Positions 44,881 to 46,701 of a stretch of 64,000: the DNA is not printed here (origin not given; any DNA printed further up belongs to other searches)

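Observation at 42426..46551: Minimal flavin-based membrane redox module (FMN_bind + ApbE + NqrB/RnfD-like::FNR-like fusion) under an ECF sigma/anti-sigma pair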

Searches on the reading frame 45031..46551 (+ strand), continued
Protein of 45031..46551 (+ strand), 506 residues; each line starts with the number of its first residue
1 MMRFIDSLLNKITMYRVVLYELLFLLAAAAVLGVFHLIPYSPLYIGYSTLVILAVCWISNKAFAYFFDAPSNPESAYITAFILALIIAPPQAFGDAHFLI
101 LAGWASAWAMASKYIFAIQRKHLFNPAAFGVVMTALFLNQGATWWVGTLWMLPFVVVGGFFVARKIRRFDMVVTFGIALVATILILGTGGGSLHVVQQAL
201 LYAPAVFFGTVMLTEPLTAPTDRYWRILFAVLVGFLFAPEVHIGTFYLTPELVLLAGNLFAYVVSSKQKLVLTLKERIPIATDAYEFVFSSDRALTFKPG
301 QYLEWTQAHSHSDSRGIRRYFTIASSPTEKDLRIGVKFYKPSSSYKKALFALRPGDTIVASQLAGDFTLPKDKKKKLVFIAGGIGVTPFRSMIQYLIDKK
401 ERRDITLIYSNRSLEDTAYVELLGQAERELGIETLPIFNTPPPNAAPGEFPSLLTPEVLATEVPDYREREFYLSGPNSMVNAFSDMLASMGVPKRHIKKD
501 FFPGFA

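Call 22: find_related_loci(query=A1, collection=genome_contigs, flank=6000)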
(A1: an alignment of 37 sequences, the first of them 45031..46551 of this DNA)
Query A1 (506 aa) in genome_contigs; peptide patterns used: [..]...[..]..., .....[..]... (x = any residue, [..] = any of these).
600 stretches matched a pattern (row limit reached: there are more); 507 encode a relative of the query (tblastn E <= 1e-3); the best 80 are kept; 80 distinct loci.
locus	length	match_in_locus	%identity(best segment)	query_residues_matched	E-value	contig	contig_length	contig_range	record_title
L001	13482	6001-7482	54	2-506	0e+0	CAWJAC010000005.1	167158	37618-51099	MAG: Candidatus Zambryskibacteria bacterium isolate MFD03726.bin.2.15 genome assembly, contig: contig_71664, whole genom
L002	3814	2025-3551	54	1-506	0e+0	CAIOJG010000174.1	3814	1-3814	MAG: Candidatus Magasanikbacteria bacterium isolate AM_bin-3693 genome assembly, contig: bin-3693:174/190, whole genome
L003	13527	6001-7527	55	1-506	1e-176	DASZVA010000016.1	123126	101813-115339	MAG TPA_asm: Candidatus Peribacteraceae bacterium isolate SMAG_U6119 k141_573465, whole genome shotgun sequence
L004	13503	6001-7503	56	2-504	3e-174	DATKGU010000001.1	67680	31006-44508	MAG TPA_asm: Candidatus Paceibacterota bacterium isolate SMAG_U14559 k141_72001, whole genome shotgun sequence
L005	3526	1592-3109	53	5-504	0e+0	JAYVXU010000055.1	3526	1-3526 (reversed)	MAG: Candidatus Adlerbacteria bacterium isolate GL85_DN_metabinner_15 GL85_DN_metabinner_15_54, whole genome shotgun seq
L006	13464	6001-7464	54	4-506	2e-170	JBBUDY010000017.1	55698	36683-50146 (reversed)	MAG: Patescibacteria group bacterium isolate H32-bin018_1 H32_bin018_1_000000000017, whole genome shotgun sequence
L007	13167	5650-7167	52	1-506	2e-169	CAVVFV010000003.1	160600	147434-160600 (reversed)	MAG: Candidatus Falkowbacteria bacterium isolate MFD01188.bin.1.43 genome assembly, contig: contig_22778, whole genome s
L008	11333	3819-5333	50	1-505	5e-169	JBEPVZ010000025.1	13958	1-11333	MAG: Candidatus Daviesbacteria bacterium isolate 22E.vamb.044 NODE_3802_length_13958_cov_6.964900, whole genome shotgun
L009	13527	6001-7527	53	1-506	2e-168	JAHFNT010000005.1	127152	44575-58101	MAG: Candidatus Nomurabacteria bacterium isolate nzgw487 NODE_108_length_127153_cov_5.038156, whole genome shotgun seque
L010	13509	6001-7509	53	1-506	2e-166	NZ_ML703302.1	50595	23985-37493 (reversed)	Mesorhizobium sp. SARCC-RB16n contig_50, whole genome shotgun sequence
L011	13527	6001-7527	50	1-505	3e-166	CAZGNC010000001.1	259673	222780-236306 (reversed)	MAG TPA_asm: uncultured Candidatus Saccharibacteria bacterium isolate SRP292972_co1_17 genome assembly, contig: NODE_62_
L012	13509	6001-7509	52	1-506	5e-166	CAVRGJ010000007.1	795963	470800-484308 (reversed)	MAG: uncultured Alphaproteobacteria bacterium isolate MFD05442.bin.1.334 genome assembly, contig: contig_24632, whole ge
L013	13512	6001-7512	50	1-504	6e-166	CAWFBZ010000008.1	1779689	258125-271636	MAG: uncultured Chloroflexia bacterium isolate MFD02416.bin.2.106 genome assembly, contig: contig_15582, whole genome sh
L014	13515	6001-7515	51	1-505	2e-165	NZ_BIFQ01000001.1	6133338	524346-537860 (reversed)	Dictyobacter aurantiacus strain S27 sequence1, whole genome shotgun sequence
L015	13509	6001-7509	49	1-505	1e-164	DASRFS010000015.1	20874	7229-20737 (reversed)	MAG TPA_asm: Patescibacteria group bacterium isolate SMAG_U10038 k141_1689002, whole genome shotgun sequence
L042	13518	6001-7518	45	1-506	1e-139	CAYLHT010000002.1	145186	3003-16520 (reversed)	MAG TPA_asm: uncultured Gammaproteobacteria bacterium isolate SRP273308_co1_45 genome assembly, contig: NODE_120_length_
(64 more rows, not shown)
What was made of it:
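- Closest known: NQR/RNF-like flavinylation-associated system. Different: Such members were probably undercounted: 127 clusters were reported, against at least 507 species-level loci found here (call 22).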

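Call 32: predict_structure(alignment_id=A1)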
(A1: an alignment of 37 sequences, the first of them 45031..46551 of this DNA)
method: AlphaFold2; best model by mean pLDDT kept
length: 506 residues; sequences in the alignment: 37
mean_pLDDT: 84.5   pTM: 0.69
mean pLDDT of the five models: 84.5, 84.3, 84.0, 82.1, 79.6
residues with pLDDT >= 90: 225; 70-90: 218; 50-70: 47; < 50: 16
segments of 3 or more residues with pLDDT < 50: 307-318, 503-506
pLDDT, mean of each block of 10 residues (from residue 1): 63 75 94 92 95 95 81 82 93 90 94 75 85 88 84 91 84 93 82 80 82 84 87 91 78 91 71 90 90 79 60 46 83 85 77 84 73 94 89 95 95 89 95 92 83 92 94 86 93 89 43
secondary structure, 60 per line:
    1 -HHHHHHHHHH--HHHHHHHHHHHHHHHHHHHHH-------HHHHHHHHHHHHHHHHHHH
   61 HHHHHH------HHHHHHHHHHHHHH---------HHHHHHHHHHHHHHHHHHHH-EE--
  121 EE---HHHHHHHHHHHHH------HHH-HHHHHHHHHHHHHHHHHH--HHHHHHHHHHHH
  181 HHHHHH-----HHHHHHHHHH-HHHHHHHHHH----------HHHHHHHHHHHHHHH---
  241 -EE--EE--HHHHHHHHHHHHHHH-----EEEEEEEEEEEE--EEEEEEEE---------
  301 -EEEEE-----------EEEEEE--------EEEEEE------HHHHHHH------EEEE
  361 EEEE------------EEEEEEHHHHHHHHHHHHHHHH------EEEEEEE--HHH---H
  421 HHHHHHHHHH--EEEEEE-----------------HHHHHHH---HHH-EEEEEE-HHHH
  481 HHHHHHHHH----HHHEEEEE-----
elements in order: H2-11 H14-34 H42-66 H73-86 H96-115 H126-138 H149-166 H169-186 H192-201 H203-212 H223-237 H250-264 E270-281 E284-291 E302-306 E318-323 E332-337 H344-350 E357-364 E377-382 H383-398 E405-411 H420-430 E433-438 H456-462 E470-475 H477-489 E497-501
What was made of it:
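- Topology: the model's helices and the positive-inside rule put the N terminus and the FNR domain in the cytoplasm (call 32, by inspection).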

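Call 36: find_encoding_contigs(protein=P0002, flank=6000, max_places=3)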
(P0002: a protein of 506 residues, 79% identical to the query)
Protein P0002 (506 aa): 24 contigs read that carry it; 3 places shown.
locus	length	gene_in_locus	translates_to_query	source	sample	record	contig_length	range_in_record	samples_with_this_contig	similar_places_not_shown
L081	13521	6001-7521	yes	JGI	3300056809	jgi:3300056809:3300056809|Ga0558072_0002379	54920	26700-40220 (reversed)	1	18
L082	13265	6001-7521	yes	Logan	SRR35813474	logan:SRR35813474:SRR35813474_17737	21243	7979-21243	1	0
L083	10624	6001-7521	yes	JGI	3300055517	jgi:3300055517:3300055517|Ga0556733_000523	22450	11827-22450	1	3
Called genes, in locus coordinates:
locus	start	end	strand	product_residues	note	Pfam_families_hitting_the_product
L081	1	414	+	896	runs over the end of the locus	PF02861:Clp_N, PF23569:NBD_SMAX1, PF00004:AAA, PF17871:AAA_lid_9, PF00004:AAA (weak), PF07724:AAA_2, PF07728:AAA_5, PF10431:ClpB_D2-small, +6 more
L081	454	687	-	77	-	-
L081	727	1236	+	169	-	PF07589:PEP_exosort_dom (weak)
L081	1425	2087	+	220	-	-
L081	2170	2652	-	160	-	PF09900:DUF2127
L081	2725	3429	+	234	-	PF01988:VIT1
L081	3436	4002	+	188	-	PF07638:Sigma70_ECF, PF04542:Sigma70_r2, PF08281:Sigma70_r4_2, PF04545:Sigma70_r4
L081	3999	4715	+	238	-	-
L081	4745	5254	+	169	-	PF04205:FMN_bind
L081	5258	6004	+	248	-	PF02424:ApbE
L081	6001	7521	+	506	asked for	PF00175:NAD_binding_1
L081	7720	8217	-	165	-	-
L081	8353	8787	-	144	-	-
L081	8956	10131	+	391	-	PF18895:T4SS_pilin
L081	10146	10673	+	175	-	-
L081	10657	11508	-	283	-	PF01745:IPT, PF13671:AAA_33 (faint), PF01715:IPPT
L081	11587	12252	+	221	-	PF00578:AhpC-TSA, PF08534:Redoxin, PF10417:1-cysPrx_C (weak)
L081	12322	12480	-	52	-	-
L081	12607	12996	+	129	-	PF02452:PemK_toxin (weak)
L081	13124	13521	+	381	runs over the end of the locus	PF02195:ParB_N, PF17762:HTH_ParB, PF23552:ParB_C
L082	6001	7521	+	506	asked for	PF00175:NAD_binding_1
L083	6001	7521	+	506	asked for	PF00175:NAD_binding_1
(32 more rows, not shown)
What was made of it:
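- Metal or envelope link: a VIT1 iron-transporter gene lies directly upstream of sigma in L081 (call 36).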

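Call 37: find_encoding_contigs(protein=P0009, flank=6000, max_places=2)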
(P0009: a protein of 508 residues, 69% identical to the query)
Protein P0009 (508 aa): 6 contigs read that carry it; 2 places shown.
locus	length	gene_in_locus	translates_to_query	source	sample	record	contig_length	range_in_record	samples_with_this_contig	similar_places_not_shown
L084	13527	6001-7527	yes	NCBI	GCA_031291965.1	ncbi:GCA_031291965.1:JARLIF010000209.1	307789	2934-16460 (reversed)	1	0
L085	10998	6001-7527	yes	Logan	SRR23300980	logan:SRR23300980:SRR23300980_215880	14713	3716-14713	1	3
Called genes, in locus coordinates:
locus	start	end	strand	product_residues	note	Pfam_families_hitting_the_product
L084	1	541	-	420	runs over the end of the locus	PF00814:TsaD, PF22521:HypF_C_2 (faint)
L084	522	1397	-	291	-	-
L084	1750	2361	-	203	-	PF00730:HhH-GPD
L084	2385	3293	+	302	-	PF01509:TruB_N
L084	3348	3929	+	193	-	PF07638:Sigma70_ECF, PF04542:Sigma70_r2, PF08281:Sigma70_r4_2, PF04545:Sigma70_r4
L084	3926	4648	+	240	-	-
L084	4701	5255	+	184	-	-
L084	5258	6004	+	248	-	PF02424:ApbE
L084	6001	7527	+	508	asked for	PF00175:NAD_binding_1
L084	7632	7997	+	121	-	-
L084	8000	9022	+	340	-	PF08501:Shikimate_dh_N, PF01488:Shikimate_DH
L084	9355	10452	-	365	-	PF07508:Recombinase, PF13408:Zn_ribbon_recom (weak)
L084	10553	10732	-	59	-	-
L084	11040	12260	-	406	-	PF12704:MacB_PCD, PF02687:FtsX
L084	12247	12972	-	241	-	PF00005:ABC_tran, PF02463:SMC_N (faint)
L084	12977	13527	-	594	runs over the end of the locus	PF00364:Biotin_lipoyl (faint), PF25917:BSH_RND (weak), PF25919:BSH_CusB (faint), PF25990:Beta-barrel_YknX (weak)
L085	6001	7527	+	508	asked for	PF00175:NAD_binding_1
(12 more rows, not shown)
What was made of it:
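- The five-gene order is kept while the flanking genes change (calls 36, 37).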

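Call 54: search_protein_families(library=pfam, proteins=[L081:3999-4715:+, L084:3926-4648:+, L042:2409-3164:-], max_evalue=10)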
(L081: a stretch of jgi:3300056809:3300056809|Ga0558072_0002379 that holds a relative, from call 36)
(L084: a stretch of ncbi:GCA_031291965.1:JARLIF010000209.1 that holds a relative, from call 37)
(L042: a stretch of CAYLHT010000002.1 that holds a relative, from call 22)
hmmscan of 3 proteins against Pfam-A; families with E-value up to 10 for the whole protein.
L081:3999-4715:+ (238 aa): 4 families
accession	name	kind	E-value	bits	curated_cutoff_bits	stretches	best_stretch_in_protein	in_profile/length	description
PF14927.11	Neurensin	-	0.043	14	27.7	1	119-163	39-83/132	Neurensin/Transmembrane protein 74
PF13252.12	Phage_capsid_3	-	0.14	11.5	23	1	139-200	310-371/376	Phage capsid protein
PF13800.11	Sigma_reg_N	-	0.27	12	26.3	1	25-62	5-42/91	Sigma factor regulator N-terminal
PF11992.13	TgpA_N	-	3.7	6.9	30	1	24-141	38-129/333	TgpA N-terminal domain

L084:3926-4648:+ (240 aa): 2 families
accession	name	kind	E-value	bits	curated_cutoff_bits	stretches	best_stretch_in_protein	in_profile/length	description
PF19260.4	DUF5903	-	0.019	15.4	25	1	188-235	49-97/129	Family of unknown function (DUF5903)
PF18914.6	DUF5666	-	0.057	14.1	27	1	170-232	2-59/60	Domain of unknown function (DUF5666)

L042:2409-3164:- (251 aa): 5 families
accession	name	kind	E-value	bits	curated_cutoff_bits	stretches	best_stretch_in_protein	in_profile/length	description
PF13567.11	DUF4131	-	0.0086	16.2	31.6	1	78-133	3-56/165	Domain of unknown function (DUF4131)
PF19135.5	DUF5818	-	0.0088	16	27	1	171-226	7-57/57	Protein of unknown function (DUF5818)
PF18181.6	SLATT_1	-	0.11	13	26.3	1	77-127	23-71/122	SMODS and SLOG-associating 2TM effector domain 1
PF14715.11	FixP_N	-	0.19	11.9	24.9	0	11-38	9-36/48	N-terminal domain of cytochrome oxidase-cbb3, FixP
PF13664.11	DUF4149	-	0.98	10.1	24.6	1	76-125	36-89/102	Domain of unknown function (DUF4149)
